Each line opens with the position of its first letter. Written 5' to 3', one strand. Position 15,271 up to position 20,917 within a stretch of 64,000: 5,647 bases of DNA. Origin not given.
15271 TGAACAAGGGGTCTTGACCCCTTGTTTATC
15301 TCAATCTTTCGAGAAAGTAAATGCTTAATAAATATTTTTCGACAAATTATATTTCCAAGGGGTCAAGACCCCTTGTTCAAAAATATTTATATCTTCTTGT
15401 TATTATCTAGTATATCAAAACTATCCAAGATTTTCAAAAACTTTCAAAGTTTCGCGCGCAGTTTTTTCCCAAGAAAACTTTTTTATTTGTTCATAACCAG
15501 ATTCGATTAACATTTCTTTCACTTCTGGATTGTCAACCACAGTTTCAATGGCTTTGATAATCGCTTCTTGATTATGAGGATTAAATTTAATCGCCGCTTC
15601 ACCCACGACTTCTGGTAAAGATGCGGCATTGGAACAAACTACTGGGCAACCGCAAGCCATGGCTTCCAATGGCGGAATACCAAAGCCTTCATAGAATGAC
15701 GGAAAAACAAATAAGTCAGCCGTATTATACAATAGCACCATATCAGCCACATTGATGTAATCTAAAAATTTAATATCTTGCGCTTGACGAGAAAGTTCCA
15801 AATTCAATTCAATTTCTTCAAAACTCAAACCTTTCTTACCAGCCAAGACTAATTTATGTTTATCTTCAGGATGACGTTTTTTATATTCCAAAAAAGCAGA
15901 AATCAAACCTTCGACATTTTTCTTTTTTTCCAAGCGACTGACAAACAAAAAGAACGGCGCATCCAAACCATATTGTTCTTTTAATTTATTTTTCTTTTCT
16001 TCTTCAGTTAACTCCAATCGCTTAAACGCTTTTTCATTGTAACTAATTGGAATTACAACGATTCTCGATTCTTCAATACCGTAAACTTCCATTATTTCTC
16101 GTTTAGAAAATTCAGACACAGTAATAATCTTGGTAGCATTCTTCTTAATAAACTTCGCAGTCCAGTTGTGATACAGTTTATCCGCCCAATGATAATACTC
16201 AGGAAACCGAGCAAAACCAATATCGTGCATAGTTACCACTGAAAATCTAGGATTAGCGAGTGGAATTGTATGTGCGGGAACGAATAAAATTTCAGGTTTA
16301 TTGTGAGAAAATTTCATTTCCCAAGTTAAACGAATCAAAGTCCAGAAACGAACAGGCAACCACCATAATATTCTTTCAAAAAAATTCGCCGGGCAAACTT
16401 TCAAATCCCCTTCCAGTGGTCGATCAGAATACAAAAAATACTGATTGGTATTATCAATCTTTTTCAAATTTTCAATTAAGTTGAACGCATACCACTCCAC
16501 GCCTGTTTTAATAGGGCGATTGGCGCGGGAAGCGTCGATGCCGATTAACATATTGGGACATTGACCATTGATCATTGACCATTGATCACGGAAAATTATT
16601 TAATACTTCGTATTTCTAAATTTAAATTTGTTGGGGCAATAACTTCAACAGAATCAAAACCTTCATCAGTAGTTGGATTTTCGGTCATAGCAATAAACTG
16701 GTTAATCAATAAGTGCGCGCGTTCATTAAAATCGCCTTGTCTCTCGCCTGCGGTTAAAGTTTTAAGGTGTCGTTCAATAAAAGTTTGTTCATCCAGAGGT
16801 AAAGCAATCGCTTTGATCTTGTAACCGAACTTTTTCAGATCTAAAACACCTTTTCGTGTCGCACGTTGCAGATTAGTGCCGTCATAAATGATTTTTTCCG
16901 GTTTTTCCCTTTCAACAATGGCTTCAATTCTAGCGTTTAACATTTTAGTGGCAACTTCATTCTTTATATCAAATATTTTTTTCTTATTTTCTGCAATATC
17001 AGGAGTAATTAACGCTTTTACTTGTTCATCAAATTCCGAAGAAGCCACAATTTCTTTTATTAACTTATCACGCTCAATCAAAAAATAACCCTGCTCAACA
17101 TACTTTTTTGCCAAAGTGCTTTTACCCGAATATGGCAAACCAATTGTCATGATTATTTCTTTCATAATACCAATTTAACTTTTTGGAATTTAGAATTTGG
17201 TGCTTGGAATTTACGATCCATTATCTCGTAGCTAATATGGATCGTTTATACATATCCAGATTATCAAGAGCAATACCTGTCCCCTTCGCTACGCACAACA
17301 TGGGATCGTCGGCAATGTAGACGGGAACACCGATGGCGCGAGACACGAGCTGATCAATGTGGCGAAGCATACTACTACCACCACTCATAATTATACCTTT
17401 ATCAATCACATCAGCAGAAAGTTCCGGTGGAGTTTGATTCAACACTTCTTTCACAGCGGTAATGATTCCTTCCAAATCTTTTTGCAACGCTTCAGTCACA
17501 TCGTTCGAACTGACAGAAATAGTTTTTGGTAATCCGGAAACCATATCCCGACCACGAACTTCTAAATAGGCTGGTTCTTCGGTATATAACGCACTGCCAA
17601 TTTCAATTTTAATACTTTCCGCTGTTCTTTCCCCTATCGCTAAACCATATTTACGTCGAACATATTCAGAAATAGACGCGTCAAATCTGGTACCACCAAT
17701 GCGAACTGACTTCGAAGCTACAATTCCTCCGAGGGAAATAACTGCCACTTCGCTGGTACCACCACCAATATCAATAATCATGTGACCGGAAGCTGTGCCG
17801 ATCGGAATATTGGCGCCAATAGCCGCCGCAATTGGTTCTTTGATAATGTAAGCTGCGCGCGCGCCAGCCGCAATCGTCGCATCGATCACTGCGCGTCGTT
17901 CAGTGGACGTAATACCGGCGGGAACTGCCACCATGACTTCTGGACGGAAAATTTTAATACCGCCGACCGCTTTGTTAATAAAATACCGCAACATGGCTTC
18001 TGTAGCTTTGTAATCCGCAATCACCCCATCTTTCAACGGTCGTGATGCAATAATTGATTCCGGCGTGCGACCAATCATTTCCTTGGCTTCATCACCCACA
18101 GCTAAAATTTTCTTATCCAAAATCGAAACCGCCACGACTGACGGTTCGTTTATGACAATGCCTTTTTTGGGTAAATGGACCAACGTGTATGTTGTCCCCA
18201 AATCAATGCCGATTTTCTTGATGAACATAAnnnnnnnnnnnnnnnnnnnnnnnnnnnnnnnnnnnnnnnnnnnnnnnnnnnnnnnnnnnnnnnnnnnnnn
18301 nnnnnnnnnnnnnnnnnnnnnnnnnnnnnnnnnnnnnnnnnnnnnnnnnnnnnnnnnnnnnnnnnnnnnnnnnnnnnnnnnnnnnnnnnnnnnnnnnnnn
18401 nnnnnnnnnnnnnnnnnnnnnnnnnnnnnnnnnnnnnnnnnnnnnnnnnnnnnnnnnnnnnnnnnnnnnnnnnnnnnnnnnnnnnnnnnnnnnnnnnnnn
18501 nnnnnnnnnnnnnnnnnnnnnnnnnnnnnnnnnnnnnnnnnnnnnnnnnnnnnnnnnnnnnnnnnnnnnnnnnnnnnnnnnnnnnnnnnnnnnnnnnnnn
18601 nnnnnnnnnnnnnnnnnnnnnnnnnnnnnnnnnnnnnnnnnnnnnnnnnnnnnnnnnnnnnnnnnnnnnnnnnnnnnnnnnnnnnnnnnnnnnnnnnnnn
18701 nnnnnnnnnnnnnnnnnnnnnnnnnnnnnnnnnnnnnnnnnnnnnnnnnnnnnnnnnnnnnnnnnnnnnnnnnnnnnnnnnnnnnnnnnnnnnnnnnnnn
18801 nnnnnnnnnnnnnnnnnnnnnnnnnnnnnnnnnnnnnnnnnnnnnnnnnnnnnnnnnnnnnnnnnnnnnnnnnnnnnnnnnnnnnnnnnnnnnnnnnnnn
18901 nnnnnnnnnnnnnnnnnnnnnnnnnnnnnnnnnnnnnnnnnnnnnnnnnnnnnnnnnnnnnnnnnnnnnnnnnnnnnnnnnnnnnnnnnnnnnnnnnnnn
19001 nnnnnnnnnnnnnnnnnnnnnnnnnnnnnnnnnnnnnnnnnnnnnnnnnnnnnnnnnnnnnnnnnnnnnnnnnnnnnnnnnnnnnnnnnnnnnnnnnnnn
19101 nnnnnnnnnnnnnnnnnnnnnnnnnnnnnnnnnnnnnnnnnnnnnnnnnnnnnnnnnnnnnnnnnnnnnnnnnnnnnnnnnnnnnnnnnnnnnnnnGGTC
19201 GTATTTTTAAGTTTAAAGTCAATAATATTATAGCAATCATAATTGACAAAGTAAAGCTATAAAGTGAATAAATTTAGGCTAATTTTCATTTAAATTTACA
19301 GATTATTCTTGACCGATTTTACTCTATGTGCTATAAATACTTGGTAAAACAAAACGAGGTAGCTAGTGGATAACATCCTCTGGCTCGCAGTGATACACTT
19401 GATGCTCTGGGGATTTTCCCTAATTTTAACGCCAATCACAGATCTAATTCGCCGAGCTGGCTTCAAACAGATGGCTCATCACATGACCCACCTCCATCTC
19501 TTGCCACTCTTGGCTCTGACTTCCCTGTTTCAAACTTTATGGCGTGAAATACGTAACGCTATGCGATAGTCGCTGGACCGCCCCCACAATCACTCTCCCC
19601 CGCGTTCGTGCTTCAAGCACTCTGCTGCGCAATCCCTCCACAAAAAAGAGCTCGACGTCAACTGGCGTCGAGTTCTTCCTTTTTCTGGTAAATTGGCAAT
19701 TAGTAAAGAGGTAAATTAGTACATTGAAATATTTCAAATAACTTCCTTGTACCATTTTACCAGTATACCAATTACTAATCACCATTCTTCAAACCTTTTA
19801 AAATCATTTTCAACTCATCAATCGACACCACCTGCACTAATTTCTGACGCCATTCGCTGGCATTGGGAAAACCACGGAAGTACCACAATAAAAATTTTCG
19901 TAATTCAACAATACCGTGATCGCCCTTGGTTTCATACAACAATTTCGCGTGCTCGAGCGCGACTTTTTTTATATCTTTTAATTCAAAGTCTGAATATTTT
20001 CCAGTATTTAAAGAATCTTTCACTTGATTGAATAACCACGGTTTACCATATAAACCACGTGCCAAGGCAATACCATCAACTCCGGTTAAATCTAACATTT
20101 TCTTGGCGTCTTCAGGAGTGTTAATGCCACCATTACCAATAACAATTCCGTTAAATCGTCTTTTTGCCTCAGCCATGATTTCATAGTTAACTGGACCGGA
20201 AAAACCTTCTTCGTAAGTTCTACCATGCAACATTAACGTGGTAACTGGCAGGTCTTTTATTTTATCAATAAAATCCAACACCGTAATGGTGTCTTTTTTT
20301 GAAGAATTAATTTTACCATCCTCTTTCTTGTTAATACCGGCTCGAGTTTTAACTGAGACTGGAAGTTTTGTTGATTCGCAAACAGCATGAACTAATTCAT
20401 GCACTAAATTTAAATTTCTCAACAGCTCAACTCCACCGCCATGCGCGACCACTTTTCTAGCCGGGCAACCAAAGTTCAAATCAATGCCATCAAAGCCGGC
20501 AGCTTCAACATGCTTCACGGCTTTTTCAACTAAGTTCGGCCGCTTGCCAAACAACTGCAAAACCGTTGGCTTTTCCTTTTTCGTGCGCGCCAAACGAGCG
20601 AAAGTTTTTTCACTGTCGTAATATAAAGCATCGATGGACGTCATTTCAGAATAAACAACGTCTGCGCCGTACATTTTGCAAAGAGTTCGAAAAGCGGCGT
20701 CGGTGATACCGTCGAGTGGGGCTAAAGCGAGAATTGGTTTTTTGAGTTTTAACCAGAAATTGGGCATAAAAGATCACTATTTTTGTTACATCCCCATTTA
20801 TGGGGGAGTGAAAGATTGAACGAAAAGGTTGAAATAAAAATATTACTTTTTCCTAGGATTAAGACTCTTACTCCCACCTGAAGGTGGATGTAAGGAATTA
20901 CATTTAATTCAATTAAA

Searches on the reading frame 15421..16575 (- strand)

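Call 28: search_protein_families(library=pfam, proteins=[window:15421-16575:-], max_evalue=0.001)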
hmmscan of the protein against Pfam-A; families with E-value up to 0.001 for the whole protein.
window:15421-16575:- (384 aa): 7 families
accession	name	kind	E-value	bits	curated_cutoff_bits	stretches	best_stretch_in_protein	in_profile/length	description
PF00534.26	Glycos_transf_1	-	2.6e-36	125.2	26.4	1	199-362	6-171/172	Glycosyl transferases group 1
PF13692.12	Glyco_trans_1_4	-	3.5e-29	102.3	27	1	207-349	2-142/142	Glycosyl transferases group 1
PF20706.3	GT4-conflict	-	4.6e-12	46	26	1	203-374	194-383/385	Family 4 Glycosyltransferase in conflict systems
PF13439.12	Glyco_transf_4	-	2.1e-11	44.6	28.5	1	25-176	3-163/170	Glycosyltransferase Family 4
PF00982.27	Glyco_transf_20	-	9.1e-08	31.7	32.5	1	147-374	215-465/473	Glycosyltransferase family 20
PF13524.12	Glyco_trans_1_2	-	1.9e-07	31.6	25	1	264-377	27-143/144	Glycosyl transferase-like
PF13579.12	Glyco_trans_4_4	-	6.4e-06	27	29.7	1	110-176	96-156/158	Glycosyl transferase 4-like domain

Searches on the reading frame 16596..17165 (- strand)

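Call 86: search_protein_families(library=pfam, proteins=[window:16596-17165:-], max_evalue=0.001)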
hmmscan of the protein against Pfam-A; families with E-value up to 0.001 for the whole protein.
window:16596-17165:- (189 aa): 3 families
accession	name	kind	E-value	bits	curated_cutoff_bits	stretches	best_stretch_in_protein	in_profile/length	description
PF13671.12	AAA_33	-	4.9e-15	56.5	27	1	5-150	2-132/143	AAA domain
PF01591.24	6PF2K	-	8.7e-06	25.7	27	1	4-138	15-147/223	6-phosphofructo-2-kinase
PF13207.12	AAA_17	-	0.00051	20.8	27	1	9-140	2-125/136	AAA domain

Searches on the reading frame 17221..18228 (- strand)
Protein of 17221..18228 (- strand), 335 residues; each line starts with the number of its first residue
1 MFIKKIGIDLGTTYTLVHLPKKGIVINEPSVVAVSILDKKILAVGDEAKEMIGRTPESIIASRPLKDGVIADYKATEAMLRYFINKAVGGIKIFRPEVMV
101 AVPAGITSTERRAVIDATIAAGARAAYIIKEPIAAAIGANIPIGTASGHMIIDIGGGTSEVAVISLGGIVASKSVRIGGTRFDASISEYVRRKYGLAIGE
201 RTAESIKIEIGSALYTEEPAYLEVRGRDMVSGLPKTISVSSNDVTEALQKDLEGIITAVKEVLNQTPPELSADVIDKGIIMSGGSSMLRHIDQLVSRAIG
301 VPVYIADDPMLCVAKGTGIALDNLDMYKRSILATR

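Call 86: search_protein_families(library=pfam, proteins=[window:17221-18228:-], max_evalue=0.001)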
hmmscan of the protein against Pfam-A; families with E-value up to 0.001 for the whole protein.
window:17221-18228:- (335 aa): 6 families
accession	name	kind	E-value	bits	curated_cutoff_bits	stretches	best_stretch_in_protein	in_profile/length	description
PF06723.19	MreB_Mbl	-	8.2e-134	446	27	1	4-328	2-326/327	MreB/Mbl protein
PF00012.26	HSP70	-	1.9e-14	53.3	20.6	1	97-319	135-370/599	Hsp70 protein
PF14450.12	FtsA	-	1.5e-12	48.4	31.8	1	151-314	2-125/127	Cell division protein FtsA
PF00022.25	Actin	-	1.5e-08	34.1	27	1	41-193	45-190/410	Actin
PF06277.17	EutA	-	5.2e-05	22.7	27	1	151-186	147-182/475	Ethanolamine utilisation protein EutA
PF11104.14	PilM_2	-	0.00093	18.7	27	0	144-208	177-235/340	Type IV pilus assembly protein PilM;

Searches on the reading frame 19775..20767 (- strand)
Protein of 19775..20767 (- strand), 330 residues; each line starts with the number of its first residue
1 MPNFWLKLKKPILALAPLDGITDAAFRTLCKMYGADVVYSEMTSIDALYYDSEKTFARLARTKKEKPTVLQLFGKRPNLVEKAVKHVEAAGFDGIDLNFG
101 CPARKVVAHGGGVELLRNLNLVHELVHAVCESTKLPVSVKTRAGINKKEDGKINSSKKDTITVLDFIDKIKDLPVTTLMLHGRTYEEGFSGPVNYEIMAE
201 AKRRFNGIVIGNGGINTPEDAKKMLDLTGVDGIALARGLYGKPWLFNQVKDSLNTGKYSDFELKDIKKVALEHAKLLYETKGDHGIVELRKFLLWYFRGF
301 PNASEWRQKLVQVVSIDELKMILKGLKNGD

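Call 86: search_protein_families(library=pfam, proteins=[window:19775-20767:-], max_evalue=0.001)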
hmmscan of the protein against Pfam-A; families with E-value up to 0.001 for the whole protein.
window:19775-20767:- (330 aa): 3 families
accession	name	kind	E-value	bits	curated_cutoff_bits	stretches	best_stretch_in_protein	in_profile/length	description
PF01207.24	Dus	-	4.3e-70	236.7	20.4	1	15-319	2-298/311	Dihydrouridine synthase (Dus)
PF01180.27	DHO_dh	-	3.3e-05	23.7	27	1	84-254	113-288/291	Dihydroorotate dehydrogenase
PF00977.27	His_biosynth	-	4.1e-05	23.6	23.6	1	116-241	106-224/228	Histidine biosynthesis protein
